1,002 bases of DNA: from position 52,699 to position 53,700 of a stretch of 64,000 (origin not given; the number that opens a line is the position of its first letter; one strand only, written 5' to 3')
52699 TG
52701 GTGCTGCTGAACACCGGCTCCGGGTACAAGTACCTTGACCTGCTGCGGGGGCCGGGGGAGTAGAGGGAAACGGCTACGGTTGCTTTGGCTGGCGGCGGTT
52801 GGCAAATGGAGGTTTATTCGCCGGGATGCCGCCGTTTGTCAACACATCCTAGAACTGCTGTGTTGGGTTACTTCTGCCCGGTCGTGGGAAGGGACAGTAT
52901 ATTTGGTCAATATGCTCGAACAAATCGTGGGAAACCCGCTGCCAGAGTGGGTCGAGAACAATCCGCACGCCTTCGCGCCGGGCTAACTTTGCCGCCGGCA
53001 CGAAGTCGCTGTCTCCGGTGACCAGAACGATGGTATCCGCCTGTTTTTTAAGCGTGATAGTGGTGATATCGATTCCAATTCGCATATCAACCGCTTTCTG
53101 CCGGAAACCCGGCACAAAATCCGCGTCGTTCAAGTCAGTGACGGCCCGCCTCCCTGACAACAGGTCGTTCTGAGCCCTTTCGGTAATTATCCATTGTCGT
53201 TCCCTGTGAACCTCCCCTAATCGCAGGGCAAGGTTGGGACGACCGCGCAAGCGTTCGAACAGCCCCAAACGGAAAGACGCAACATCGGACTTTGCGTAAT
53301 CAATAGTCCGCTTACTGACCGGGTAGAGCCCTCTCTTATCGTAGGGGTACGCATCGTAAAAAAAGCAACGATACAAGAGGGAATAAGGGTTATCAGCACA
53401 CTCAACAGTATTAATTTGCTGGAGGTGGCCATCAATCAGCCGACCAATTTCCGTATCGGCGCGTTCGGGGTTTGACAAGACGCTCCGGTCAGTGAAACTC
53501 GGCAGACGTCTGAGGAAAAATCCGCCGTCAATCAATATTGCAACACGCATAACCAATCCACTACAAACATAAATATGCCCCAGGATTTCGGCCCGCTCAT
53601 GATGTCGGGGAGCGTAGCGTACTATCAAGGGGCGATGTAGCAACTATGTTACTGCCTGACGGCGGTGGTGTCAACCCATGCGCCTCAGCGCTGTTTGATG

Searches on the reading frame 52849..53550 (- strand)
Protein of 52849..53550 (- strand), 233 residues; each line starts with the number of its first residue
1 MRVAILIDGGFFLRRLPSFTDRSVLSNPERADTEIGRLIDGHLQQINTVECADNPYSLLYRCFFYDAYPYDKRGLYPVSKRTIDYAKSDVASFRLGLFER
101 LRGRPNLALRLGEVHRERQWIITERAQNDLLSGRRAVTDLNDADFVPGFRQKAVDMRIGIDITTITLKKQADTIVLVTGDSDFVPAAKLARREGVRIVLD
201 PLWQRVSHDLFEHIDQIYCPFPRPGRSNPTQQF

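Call 17: search_protein_families(library=pfam, proteins=[window:52849-53550:-], max_evalue=0.01)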
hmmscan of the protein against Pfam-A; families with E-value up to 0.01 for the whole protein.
window:52849-53550:- (233 aa): 1 family
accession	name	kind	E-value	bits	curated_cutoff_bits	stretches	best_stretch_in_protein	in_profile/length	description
PF01936.24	NYN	-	6.7e-11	43.3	24.2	1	146-198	71-121/145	NYN domain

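Call 18: find_encoding_contigs(protein=window:52849-53550:-, flank=10000, max_places=10)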
Protein window:52849-53550:- (233 aa): no gene with exactly this product is on record in the collection.

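Call 28: find_related_loci(query=window:52849-53550:-, collection=genome_contigs, flank=3000)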
Query window:52849-53550:- (233 aa) in genome_contigs; peptide patterns used: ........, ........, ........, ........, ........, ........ (x = any residue, [..] = any of these).
599 stretches matched a pattern (row limit reached: there are more); 104 encode a relative of the query (tblastn E <= 1e-3); the best 80 are kept; 80 distinct loci.
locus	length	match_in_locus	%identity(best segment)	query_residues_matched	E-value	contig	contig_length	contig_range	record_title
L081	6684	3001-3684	79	1-228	2e-123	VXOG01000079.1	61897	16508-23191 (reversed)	MAG: Chloroflexi bacterium isolate SB0662_bin_27 NODE_512_length_61897_cov_55.981097, whole genome shotgun sequence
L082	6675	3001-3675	78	1-225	6e-118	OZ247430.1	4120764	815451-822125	MAG: Dehalococcoidia bacterium isolate 339727ca-cd9b-4604-b777-057588a3f35a genome assembly, chromosome: 1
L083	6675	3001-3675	77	1-225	8e-117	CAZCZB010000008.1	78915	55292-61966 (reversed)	MAG TPA_asm: uncultured Dehalococcoidia bacterium isolate SRP109090_co1_5 genome assembly, contig: NODE_330_length_78915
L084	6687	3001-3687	73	2-230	4e-113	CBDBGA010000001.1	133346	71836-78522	MAG: Dehalococcoidia bacterium isolate f9cecd87-683c-406e-b8e3-528e430a091d genome assembly, contig: contig_1, whole gen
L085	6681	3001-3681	74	2-228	4e-113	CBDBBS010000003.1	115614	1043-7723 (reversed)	MAG: Dehalococcoidia bacterium isolate ddb4ac3d-8f21-48f8-a382-dd94587b0ab6 genome assembly, contig: contig_3, whole gen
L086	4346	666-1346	73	2-228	1e-112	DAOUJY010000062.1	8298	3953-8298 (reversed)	MAG TPA_asm: Dehalococcoidia bacterium isolate S34_283 k113_1058969, whole genome shotgun sequence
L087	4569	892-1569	63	2-227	9e-90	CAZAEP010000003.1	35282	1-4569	MAG TPA_asm: uncultured Sphingomonadales bacterium isolate SRP163575_co1_332 genome assembly, contig: NODE_2288_length_3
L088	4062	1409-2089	60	2-227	2e-84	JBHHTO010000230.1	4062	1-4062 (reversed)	MAG: Rhodothalassiaceae bacterium isolate s1_sp2_bin.22 NODE_3006_length_4062_cov_5.255303, whole genome shotgun sequenc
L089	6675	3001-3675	55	2-224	1e-79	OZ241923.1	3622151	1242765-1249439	MAG: Dehalococcoidia bacterium isolate 97b7e7e8-eacd-433b-a875-92d102a9312a genome assembly, chromosome: 1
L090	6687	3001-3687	53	2-228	2e-77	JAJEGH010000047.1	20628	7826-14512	MAG: Alphaproteobacteria bacterium isolate p16x44bins.53 k141_452148, whole genome shotgun sequence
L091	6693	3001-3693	55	1-218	4e-76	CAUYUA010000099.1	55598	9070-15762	Azospirillaceae bacterium strain CCP2-SC5 genome assembly, contig: CCP2SC5_Contig_18, whole genome shotgun sequence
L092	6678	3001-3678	53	1-224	3e-75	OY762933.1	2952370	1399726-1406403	MAG: Gammaproteobacteria bacterium isolate 8747c98c-8292-48b6-a6db-266d0caa829b genome assembly, chromosome: 1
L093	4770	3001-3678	54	2-225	3e-70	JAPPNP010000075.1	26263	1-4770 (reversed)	MAG: Chloroflexota bacterium isolate RHO3_bin_74 NODE_3249_length_26263_cov_24.564789, whole genome shotgun sequence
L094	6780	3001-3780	46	2-228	1e-67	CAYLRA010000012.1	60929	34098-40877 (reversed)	MAG TPA_asm: uncultured Verrucomicrobiaceae bacterium isolate SRP344714_co2_406 genome assembly, contig: NODE_1114_lengt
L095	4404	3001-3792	44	2-228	5e-63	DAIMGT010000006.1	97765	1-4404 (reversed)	MAG TPA_asm: Pseudomonadota bacterium isolate CTOTU1219 NODE_31_length_97765_cov_50.883042, whole genome shotgun sequenc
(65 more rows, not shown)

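Call 42: search_protein_families(library=ncbifam, proteins=[window:52849-53550:-], max_evalue=0.01)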
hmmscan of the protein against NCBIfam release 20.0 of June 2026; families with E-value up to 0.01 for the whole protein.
window:52849-53550:- (233 aa): 1 family
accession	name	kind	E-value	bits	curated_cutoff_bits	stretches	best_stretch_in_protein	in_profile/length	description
TIGR00288.1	TIGR00288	hypoth_equivalog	0.00031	20.6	178.45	1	141-198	76-133/160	TIGR00288 family NYN domain-containing protein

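Call 43: search_protein_families(library=padloc, proteins=[window:52849-53550:-], max_evalue=0.01)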
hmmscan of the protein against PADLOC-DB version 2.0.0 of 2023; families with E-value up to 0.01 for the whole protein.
window:52849-53550:- (233 aa): 2 families
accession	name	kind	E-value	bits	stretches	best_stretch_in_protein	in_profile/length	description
PDLC01154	NYN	-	9.8e-06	23.1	1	155-198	232-273/310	"LabA-like protein, NYN family nuclease"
PDLC04163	HEC-09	-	0.00053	17.7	1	150-210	102-164/203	-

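Call 59: search_dna_similar(query=window:52849-53550:-, collection=phages, mode=protein, max_rows=15)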
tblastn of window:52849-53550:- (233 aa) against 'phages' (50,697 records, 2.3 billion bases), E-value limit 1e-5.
Records with a match: 65; places in all: 66; records where one place covers at least 80% of the query: 65.
Best place of each record, by identity: <60% 65.
By first word of the organism name: Stx2a-converting 48; Escherichia 6; Bacteriophage 3; Burkholderia 2; Streptococcus 2; Moraxella 1; Dorea 1; Lactococcus 1; Proteus 1.
By host as written in the record: - 55; Burkholderia thailandensis 2; Moraxella catarrhalis 1; Dorea sp. 000433215 DA134 1; Lactococcus garvieae strain Bacchus 1; Proteus mirabilis 1; Streptococcus azizii 13-1151-1 1; Streptococcus azizii 1206367 1; and 2 more.
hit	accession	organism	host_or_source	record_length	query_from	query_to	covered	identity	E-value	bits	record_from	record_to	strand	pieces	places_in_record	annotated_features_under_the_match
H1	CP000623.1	Burkholderia phage phiE202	Burkholderia thailandensis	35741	1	231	99%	41.9%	2e-42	158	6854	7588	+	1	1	gp9, Cpp15 | gp8, hypothetical protein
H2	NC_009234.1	Burkholderia phage phiE202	Burkholderia thailandensis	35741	1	231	99%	41.9%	2e-42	158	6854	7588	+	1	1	NYN domain-containing protein | gp8, hypothetical protein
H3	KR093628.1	Moraxella phage Mcat4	Moraxella catarrhalis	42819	1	221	95%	43.5%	9e-44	162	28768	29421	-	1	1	hypothetical protein (x2)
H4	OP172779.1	Dorea phage DO134P1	Dorea sp. 000433215 DA134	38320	1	217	93%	40.6%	2e-39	150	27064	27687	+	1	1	hypothetical protein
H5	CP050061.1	Lactococcus phage Bacchus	Lactococcus garvieae strain Bacchus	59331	2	217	93%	40.6%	1e-34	136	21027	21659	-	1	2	record has no annotation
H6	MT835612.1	Bacteriophage sp.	human fecal samples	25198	1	217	93%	39.9%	5e-43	160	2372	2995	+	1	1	record has no annotation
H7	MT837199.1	Bacteriophage sp.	human fecal samples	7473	1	215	92%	40.1%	1e-37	144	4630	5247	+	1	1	record has no annotation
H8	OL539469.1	Proteus phage vB_PmiP_Brookers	Proteus mirabilis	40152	2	217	93%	38.8%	1e-30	124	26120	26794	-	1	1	putative NYN domain-containing protein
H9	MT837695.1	Bacteriophage sp.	human fecal samples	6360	1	215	92%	38.4%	6e-36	139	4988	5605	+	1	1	record has no annotation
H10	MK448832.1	Streptococcus phage Javan85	Streptococcus azizii 13-1151-1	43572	1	223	96%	37.0%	5e-39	148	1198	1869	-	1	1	hypothetical protein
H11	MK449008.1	Streptococcus phage Javan84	Streptococcus azizii 1206367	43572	1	223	96%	37.0%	5e-39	148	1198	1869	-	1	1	hypothetical protein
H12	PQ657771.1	Escherichia phage EC.P3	Escherichia coli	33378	2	217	93%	35.5%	7e-28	116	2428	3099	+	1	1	hypothetical protein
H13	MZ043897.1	Escherichia phage E212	Escherichia coli K88 cvcc83902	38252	2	217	93%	35.5%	7e-28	116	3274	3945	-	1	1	hypothetical protein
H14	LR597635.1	Escherichia phage ev099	-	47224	2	217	93%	35.5%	7e-28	116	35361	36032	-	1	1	hypothetical protein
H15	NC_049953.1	Escherichia phage ev099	-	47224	2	217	93%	35.5%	7e-28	116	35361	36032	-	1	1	NYN domain-containing protein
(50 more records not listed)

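Call 60: search_dna_similar(query=window:52849-53550:-, collection=plasmids, mode=protein, max_rows=20)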
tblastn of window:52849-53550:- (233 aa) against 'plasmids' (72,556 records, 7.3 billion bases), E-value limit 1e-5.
Records with a match: 165; places in all: 168; records where one place covers at least 80% of the query: 115.
Best place of each record, by identity: <60% 165.
By first word of the organism name: Campylobacter 134; Xanthomonas 14; Aeromonas 8; Helicobacter 3; Thermus 2; Pseudomonas 1; Spartinivicinus 1; Salinivibrio 1; Klebsiella 1.
By predicted mobility (MOB-suite, as given by PLSDB): conjugative 129; non-mobilizable 32; mobilizable 4.
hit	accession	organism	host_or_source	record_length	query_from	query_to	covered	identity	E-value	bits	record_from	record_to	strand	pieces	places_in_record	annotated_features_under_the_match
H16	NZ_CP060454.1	Xanthomonas citri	Cell culture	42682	4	229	97%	45.6%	1e-49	181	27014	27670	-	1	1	NYN domain-containing protein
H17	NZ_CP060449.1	Xanthomonas citri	Cell culture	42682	4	229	97%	45.6%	1e-49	181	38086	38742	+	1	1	NYN domain-containing protein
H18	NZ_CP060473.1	Xanthomonas citri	Cell culture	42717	4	229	97%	45.6%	1e-49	181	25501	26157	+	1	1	NYN domain-containing protein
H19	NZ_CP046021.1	Xanthomonas citri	tissue sample,leaf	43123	4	229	97%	45.6%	1e-49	180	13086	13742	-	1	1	NYN domain-containing protein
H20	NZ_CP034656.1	Xanthomonas vasicola pv. musacearum NCPPB 4379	-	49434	4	229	97%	45.6%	1e-49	180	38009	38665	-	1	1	NYN domain-containing protein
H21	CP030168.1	Xanthomonas citri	Punica granatum,Microbe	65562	4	229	97%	45.6%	2e-49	180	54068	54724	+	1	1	NYN domain-containing protein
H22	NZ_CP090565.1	Xanthomonas citri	Gossypium hirsutum,Whole organism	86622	4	229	97%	45.6%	2e-49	180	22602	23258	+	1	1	NYN domain-containing protein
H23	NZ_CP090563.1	Xanthomonas citri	Gossypium hirsutum,Whole organism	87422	4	229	97%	45.6%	2e-49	180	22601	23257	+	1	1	NYN domain-containing protein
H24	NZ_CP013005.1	Xanthomonas citri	wild cotton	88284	4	229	97%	45.6%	2e-49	180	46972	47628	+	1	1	NYN domain-containing protein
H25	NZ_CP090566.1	Xanthomonas citri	Gossypium hirsutum,Whole organism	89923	4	229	97%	45.6%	2e-49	180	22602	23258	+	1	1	NYN domain-containing protein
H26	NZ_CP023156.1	Xanthomonas citri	Gossypium hirsutum,cell culture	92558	4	229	97%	45.6%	2e-49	180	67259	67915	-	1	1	NYN domain-containing protein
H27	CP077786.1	Xanthomonas perforans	"Ipomoea aquatic",cell culture,diseased ...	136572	4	229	97%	45.6%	2e-49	180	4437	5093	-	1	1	record has no annotation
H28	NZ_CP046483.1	Xanthomonas oryzae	Oryza sativa,Microbe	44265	4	229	97%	45.1%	1e-49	180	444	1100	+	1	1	NYN domain-containing protein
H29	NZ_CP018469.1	Xanthomonas vesicatoria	Capsicum annuum,pepper leaf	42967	4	224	95%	46.2%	1e-49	180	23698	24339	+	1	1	NYN domain-containing protein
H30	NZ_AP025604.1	Thermus thermophilus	-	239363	1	224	96%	43.7%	4e-42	159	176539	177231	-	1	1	NYN domain-containing protein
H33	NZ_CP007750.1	Campylobacter jejuni subsp. jejuni M129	clinical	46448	2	222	95%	41.3%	8e-39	149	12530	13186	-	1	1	NYN domain-containing protein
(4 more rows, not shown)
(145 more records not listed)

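Call 61: get_annotated_region(hit=H15, flank=2500)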
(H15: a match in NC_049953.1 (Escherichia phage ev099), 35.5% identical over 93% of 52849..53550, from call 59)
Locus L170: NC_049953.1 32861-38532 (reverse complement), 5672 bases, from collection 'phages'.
description: Escherichia phage Lambda_ev099 genome assembly, chromosome: 1.
organism: Escherichia phage ev099 (NCBI taxid 2847061)
taxonomy: Viruses; Duplodnaviria; Heunggongvirae; Uroviricota; Caudoviricetes; Radostvirus; Radostvirus ev099
host: -; source: -; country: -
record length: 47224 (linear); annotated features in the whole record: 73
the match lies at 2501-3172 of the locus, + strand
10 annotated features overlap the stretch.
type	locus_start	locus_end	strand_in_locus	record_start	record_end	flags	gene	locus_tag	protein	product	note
CDS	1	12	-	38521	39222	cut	-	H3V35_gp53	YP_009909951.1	Replication protein P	-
CDS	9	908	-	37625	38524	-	-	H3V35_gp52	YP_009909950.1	replication initiation O-like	-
CDS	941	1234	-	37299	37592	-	-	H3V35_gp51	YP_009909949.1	CII-like transcriptional activator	-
CDS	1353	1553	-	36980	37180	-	-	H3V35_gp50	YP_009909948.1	Cro/CI family transcriptional regulator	-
CDS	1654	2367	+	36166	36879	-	-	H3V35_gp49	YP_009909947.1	LexA family transcriptional regulator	-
CDS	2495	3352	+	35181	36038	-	-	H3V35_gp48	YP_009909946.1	NYN domain-containing protein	-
CDS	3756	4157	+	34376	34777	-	-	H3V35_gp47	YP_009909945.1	anti-termination protein N-like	-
CDS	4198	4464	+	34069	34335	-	-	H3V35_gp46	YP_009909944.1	hypothetical protein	-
CDS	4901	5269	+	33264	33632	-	-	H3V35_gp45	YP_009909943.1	hypothetical protein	-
CDS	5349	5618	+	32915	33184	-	-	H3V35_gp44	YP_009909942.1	Kil protein for bacterial septation inhibition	-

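Call 62: get_annotated_region(hit=H2, flank=2500)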
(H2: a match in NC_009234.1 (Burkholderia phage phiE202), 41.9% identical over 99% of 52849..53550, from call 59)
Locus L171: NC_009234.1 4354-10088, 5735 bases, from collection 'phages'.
description: Burkholderia phage phiE202 chromosome, complete genome.
organism: Burkholderia phage phiE202 (NCBI taxid 2883941)
taxonomy: Viruses; Duplodnaviria; Heunggongvirae; Uroviricota; Caudoviricetes; Peduoviridae; Tigrvirus; Tigrvirus E202
host: Burkholderia thailandensis; source: -; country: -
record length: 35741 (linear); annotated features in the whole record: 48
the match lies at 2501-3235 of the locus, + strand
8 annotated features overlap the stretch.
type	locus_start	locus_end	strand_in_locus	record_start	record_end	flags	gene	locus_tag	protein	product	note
CDS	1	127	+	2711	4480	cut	-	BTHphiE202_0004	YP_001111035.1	terminase large subunit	identified by match to protein family HMM PF03237; match to protein family HMM PF06056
CDS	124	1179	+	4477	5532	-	-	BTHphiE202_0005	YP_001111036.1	portal protein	identified by match to protein family HMM PF04860; match to protein family HMM TIGR01540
CDS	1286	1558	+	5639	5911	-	-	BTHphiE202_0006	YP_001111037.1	ribonuclease toxin of AT system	identified by match to protein family HMM PF04365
CDS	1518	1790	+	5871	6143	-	-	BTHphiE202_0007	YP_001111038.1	antitoxin from a toxin-antitoxin system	-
CDS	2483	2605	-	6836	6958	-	-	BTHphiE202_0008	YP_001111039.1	gp8, hypothetical protein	-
CDS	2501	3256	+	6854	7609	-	-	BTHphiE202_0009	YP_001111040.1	NYN domain-containing protein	-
CDS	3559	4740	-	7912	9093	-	-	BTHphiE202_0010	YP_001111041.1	integrase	identified by match to protein family HMM PF00589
CDS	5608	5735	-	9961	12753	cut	-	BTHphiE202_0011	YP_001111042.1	DNA primase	identified by match to protein family HMM PF01807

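Call 63: get_annotated_region(hit=H33, flank=2500)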
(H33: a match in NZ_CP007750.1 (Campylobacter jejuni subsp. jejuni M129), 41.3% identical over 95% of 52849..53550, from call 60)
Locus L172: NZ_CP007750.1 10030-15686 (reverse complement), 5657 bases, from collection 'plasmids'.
description: Campylobacter jejuni subsp. jejuni M129 plasmid pTet-M129, complete sequence
organism: Campylobacter jejuni subsp. jejuni M129 (NCBI taxid 1349827)
taxonomy: Bacteria; Campylobacterota; Epsilonproteobacteria; Campylobacterales; Campylobacteraceae; Campylobacter; Campylobacter jejuni; Campylobacter jejuni subsp. jejuni M129
host: -; source: clinical; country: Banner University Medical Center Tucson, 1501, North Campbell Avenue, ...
typing (MOB-suite, as given by PLSDB): conjugative; replicon rep_cluster_475; relaxase MOBP; mating-pair formation MPF_T
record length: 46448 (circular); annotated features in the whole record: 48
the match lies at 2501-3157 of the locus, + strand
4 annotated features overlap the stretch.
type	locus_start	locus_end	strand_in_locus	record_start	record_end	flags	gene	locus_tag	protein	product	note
CDS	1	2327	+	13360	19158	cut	-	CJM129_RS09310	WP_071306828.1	SNF2-related protein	-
CDS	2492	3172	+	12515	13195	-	-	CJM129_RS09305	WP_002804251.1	NYN domain-containing protein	-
CDS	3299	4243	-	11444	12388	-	-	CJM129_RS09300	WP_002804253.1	transcriptional regulator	-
CDS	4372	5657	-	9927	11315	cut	mobP1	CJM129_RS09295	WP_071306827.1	MobP1 family relaxase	-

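Call 64: get_annotated_region(hit=H16, flank=2500)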
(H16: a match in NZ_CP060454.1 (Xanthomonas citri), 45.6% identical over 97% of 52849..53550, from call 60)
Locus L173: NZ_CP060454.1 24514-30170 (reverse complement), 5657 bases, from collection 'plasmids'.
description: Xanthomonas citri pv. citri strain DAR73909 plasmid pXAS42, complete sequence
organism: Xanthomonas citri (NCBI taxid 611301)
taxonomy: Bacteria; Pseudomonadota; Gammaproteobacteria; Lysobacterales; Lysobacteraceae; Xanthomonas; Xanthomonas citri
host: -; source: Cell culture; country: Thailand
typing (MOB-suite, as given by PLSDB): conjugative; relaxase MOBP; mating-pair formation MPF_T
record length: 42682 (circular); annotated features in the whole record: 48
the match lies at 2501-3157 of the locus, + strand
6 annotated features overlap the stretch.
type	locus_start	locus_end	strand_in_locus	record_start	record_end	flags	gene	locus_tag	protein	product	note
CDS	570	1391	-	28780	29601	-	-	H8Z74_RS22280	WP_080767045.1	hypothetical protein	-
CDS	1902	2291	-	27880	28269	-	-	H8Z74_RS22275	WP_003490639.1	hypothetical protein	-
CDS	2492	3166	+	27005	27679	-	-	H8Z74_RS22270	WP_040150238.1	NYN domain-containing protein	-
CDS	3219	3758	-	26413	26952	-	-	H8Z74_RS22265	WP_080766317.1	plasmid pRiA4b ORF-3 family protein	-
CDS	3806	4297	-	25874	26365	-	-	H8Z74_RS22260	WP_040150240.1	hypothetical protein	-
CDS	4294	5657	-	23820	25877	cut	traG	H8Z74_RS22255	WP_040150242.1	IncP-type conjugal transfer protein TraG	-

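Call 72: search_solved_structures(query=window:52849-53550:-, max_evalue=1, show_alignments=1)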
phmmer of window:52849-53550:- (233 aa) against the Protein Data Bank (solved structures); distinct sequences matched with E-value up to 1: 0.

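Call 73: search_protein_families(library=phrogs, proteins=[window:52849-53550:-], max_evalue=0.001)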
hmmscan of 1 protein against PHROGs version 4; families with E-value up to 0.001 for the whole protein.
window:52849-53550:- (233 aa): 1 family
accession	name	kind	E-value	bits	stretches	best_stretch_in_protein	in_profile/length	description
phrog_5783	-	unknown function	3e-69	234.3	1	1-217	2-217/246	-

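Call 91: find_homologous_proteins(query=window:52849-53550:-, max_evalue=1e-10)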
Query window:52849-53550:- (233 aa): 6320 proteins with E <= 1e-10 among 7156 candidates; the best 120 are listed.
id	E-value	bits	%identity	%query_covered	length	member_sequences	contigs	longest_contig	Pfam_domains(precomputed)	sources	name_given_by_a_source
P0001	4.8e-154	528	100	100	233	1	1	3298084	PF01936.25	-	-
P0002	3.8e-120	418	79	98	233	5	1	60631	PF01936.25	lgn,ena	-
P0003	2.9e-116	405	78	97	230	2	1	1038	PF01936.25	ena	-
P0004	1.0e-115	403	77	98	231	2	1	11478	PF01936.25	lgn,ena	-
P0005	1.6e-115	402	77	99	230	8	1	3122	PF01936.25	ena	-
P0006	5.3e-113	394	77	97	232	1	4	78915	PF01936.25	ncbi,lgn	-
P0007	6.1e-113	394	75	99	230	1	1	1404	PF01936.25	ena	-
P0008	5.8e-112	391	74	98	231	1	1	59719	PF01936.25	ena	-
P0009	8.7e-112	390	74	98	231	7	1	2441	PF01936.25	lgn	-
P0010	1.2e-111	390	76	96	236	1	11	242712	PF01936.25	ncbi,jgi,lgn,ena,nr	ncbi:MAG: NYN domain-containing protein [Chloroflexi bacterium]|nr:NYN domain-containing protein [Ch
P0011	6.1e-111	387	74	99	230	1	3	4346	PF01936.25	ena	-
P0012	2.4e-110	386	74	97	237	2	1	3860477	PF01936.25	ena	-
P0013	7.5e-110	384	73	98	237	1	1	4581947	PF01936.25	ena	-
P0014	7.5e-110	384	73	99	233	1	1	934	PF01936.25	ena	-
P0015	4.5e-109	381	72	99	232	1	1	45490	PF01936.25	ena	-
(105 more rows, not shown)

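Call 100: predict_structure(alignment_id=A4)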
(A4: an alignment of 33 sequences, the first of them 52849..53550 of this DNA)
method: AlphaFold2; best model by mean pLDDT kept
length: 233 residues; sequences in the alignment: 33
mean_pLDDT: 90.1   pTM: 0.84
mean pLDDT of the five models: 90.1, 83.9, 81.8, 81.4, 77.8
residues with pLDDT >= 90: 164; 70-90: 59; 50-70: 4; < 50: 6
segments of 3 or more residues with pLDDT < 50: 228-233
pLDDT, mean of each block of 10 residues (from residue 1): 95 93 96 96 91 81 95 93 93 97 95 88 96 96 92 81 96 93 90 95 84 85 67 35
secondary structure, 60 per line:
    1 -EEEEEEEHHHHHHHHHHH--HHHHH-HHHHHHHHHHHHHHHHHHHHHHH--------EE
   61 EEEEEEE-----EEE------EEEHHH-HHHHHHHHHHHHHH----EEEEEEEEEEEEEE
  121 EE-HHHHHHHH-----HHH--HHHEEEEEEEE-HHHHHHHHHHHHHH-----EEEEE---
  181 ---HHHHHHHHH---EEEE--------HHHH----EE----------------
elements in order: E2-8 H9-19 H22-26 H28-50 E59-67 E73-75 E82-84 H89-102 E107-122 H124-131 E145-152 H154-167 E173-177 H184-192 E196-199 H208-211

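Call 102: fold_search(model_id=the predicted structure, library=pdb)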
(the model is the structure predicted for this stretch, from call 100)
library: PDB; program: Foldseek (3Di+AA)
matches with E <= 10: 1199; with E <= 0.001: 0
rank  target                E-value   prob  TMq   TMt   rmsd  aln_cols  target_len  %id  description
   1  4fvt_A                1.5e-03  0.91  0.31  0.28  13.2       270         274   14  Human SIRT3 bound to Ac-ACS peptide and Carba-NAD (released 2012-08-15)
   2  4y6l_A                2.7e-03  0.77  0.28  0.25  13.8       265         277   12  Human SIRT2 in complex with myristoylated peptide (H3K9myr) (released 2016-01-06)
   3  5dy5                  2.9e-03  0.75  0.25  0.21  14.1       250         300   13  Crystal structure of human Sirt2 in complex with a SirReal probe fragment (released 2016-01-20)
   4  4c7b_A                3.3e-03  0.91  0.33  0.30  12.9       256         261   14  Complex of human Sirt3 with Bromo-Resveratrol and Fluor-De-Lys peptide (released 2013-11-20)
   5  4y6o_A                3.3e-03  0.72  0.26  0.23  13.5       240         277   12  Human SIRT2 in complex with myristoylated peptide (TNF-alphaK20myr) (released 2016-01-06)
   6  8v2n_A                3.7e-03  0.77  0.30  0.27  12.7       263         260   15  Human SIRT3 co-crystallized with ligands, including p53-AMC peptide and Carba-NAD (released 2023-12-06)
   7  3gls_A                4.8e-03  0.75  0.30  0.26  13.0       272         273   15  Crystal Structure of Human SIRT3 (released 2009-06-16)
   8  5mat_C                7.4e-03  0.69  0.28  0.23  13.2       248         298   10  Structure of human Sirtuin 2 in complex with a selective thienopyrimidinone based inhibitor (released 2017-02-08)
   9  7t1d_B                9.0e-03  0.51  0.25  0.21  14.1       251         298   12  Human SIRT2 in complex with small molecule 359 (released 2023-05-17)
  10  2jjm_A                1.2e-02  0.91  0.27  0.19  10.8       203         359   10  Crystal Structure of a family GT4 glycosyltransferase from Bacillus anthracis ORF BA1558. (released 2008-08-05)
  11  5y0z_A                1.3e-02  0.57  0.28  0.24  13.4       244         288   13  Human SIRT2 in complex with a specific inhibitor, NPD11033 (released 2018-07-25)
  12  3zgo_A                1.7e-02  0.57  0.30  0.23  13.2       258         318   13  Re-refined structure of the human Sirt2 apoform (released 2013-03-20)
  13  9s44                  1.8e-02  0.47  0.27  0.23  13.8       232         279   12  Human Histone Deacetylase SIRT2 (released 2025-08-20)
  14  6kua_H                1.9e-02  0.54  0.24  0.32  12.9       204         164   12  Crystal structure of the nicotinamidase SaPncA from Staphylococcus aureus (released 2019-10-02)
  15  4j9v_A                3.0e-02  0.80  0.28  0.16  13.5       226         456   14  Crystal Structure of the TrkA Gating ring bound to ATP-gamma-S (released 2013-04-10)
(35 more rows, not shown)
